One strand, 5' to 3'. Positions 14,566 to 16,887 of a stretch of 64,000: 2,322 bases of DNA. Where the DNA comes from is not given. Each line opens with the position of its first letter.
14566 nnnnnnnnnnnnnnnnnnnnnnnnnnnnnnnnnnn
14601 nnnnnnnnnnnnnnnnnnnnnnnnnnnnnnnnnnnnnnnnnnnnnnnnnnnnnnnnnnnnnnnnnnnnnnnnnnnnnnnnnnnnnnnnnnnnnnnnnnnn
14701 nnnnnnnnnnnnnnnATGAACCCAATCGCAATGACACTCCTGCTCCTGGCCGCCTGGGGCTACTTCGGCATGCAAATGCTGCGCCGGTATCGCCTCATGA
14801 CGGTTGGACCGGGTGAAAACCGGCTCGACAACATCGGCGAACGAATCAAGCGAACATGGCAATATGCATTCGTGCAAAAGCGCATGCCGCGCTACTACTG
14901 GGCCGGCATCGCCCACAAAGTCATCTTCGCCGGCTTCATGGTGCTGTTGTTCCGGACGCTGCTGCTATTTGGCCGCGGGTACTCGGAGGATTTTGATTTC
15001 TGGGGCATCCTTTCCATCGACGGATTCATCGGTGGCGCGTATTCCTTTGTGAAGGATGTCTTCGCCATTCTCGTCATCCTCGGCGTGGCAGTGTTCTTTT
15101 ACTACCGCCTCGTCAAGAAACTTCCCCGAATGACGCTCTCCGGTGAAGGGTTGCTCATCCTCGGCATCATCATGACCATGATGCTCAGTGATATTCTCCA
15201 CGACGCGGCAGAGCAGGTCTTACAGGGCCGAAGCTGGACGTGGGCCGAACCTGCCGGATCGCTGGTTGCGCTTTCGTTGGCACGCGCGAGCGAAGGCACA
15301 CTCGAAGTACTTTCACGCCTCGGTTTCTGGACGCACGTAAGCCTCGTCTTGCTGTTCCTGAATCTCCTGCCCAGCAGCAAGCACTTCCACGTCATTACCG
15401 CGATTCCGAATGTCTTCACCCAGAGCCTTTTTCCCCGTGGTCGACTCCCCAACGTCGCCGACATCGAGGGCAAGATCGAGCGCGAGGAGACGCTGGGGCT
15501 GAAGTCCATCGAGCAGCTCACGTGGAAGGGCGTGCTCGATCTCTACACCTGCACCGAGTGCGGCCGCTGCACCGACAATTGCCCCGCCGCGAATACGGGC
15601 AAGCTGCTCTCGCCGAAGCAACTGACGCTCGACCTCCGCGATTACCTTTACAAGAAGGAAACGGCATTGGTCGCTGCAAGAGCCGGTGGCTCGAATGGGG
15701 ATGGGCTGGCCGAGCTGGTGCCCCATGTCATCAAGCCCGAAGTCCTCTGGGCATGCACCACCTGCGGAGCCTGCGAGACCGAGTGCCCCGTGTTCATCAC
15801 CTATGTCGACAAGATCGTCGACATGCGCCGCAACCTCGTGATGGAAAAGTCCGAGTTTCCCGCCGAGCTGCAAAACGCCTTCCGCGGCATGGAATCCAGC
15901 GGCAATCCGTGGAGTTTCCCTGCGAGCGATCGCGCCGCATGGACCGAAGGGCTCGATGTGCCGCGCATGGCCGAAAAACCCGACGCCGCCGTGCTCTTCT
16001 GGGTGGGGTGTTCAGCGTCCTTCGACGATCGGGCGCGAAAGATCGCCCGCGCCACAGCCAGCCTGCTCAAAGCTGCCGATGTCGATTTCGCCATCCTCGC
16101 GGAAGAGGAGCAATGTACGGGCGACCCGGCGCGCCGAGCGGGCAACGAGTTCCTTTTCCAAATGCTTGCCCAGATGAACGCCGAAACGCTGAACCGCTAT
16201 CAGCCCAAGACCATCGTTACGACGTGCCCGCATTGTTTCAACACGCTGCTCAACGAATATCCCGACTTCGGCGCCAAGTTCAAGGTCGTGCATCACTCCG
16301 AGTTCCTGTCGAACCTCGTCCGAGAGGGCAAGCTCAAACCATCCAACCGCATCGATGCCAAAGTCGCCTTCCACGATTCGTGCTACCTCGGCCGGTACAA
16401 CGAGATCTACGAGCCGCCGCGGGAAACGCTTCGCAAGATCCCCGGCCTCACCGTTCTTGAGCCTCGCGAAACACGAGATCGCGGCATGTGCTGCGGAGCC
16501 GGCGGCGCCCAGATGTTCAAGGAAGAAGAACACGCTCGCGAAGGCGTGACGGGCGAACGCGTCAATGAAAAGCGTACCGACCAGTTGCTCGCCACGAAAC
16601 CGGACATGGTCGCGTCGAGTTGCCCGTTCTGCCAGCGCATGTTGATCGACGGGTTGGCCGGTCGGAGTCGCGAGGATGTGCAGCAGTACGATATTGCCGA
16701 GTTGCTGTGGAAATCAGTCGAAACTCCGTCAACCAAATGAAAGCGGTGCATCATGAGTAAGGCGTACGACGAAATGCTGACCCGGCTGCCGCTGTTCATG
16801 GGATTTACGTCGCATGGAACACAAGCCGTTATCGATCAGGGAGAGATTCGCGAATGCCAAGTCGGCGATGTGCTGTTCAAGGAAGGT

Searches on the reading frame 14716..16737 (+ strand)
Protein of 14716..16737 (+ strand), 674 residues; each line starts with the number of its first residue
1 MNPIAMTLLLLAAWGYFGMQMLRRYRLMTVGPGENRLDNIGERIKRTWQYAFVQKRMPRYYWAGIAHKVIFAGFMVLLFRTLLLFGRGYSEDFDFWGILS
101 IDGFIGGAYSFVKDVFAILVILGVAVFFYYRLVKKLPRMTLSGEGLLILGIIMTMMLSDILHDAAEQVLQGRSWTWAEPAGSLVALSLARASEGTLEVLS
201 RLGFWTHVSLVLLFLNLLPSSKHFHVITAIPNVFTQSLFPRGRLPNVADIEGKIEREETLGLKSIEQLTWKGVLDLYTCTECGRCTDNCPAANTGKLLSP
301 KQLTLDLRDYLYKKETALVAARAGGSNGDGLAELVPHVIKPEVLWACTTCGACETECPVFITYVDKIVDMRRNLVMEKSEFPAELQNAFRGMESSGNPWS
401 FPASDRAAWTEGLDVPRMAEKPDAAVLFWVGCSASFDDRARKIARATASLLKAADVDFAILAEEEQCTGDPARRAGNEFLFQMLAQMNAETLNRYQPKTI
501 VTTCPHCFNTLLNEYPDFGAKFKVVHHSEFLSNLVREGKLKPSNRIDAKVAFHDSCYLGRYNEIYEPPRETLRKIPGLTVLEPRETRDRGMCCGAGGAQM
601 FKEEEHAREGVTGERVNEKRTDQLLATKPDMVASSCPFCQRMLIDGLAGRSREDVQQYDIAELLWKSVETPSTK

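Call 4: search_protein_families(library=pfam, proteins=[window:14716-16737:+], max_evalue=1)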
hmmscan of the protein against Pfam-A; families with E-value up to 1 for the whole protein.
window:14716-16737:+ (674 aa): 18 families
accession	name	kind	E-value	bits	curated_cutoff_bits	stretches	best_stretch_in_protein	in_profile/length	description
PF02754.22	CCG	-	8.8e-34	115.9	20.6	2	550-643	1-84/85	Cysteine-rich domain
PF13237.11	Fer4_10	-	2.1e-10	40.8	25.5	1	273-358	3-53/53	4Fe-4S dicluster domain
PF13183.11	Fer4_8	-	2.6e-09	37.9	27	1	276-360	2-67/68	4Fe-4S dicluster domain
PF13187.11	Fer4_9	-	4.1e-09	36.8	27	1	279-358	2-48/52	4Fe-4S dicluster domain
PF12797.12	Fer4_2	-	3.8e-07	30.1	24.5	2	270-291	1-22/22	4Fe-4S binding domain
PF13534.11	Fer4_17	-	0.00037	21.4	22.2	2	279-358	2-57/61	4Fe-4S dicluster domain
PF00037.32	Fer4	-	0.00042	20.5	21.1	2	275-291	4-20/24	4Fe-4S binding domain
PF13484.11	Fer4_16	-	0.0011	20.1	30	1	278-359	1-65/66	4Fe-4S double cluster binding domain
PF12838.12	Fer4_7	-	0.0049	17.8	27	3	278-359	1-50/52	4Fe-4S dicluster domain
PF25160.1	LdpA_Fe-S-bd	-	0.013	15.8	27.6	1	278-292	27-41/49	LdpA Fe-S cluster-binding domain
PF18473.6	Urease_linker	-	0.022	15.1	26.3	1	602-614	21-33/34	Urease subunit beta-alpha linker domain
PF12800.12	Fer4_4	-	0.035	14.9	24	2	277-291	2-16/17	4Fe-4S binding domain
PF12837.12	Fer4_6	-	0.051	14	25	2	278-291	8-21/24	4Fe-4S binding domain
PF14697.11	Fer4_21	-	0.062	13.9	35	0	278-291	7-53/59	4Fe-4S dicluster domain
PF17179.9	Fer4_22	-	0.07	14.4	27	1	270-291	72-93/95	4Fe-4S dicluster domain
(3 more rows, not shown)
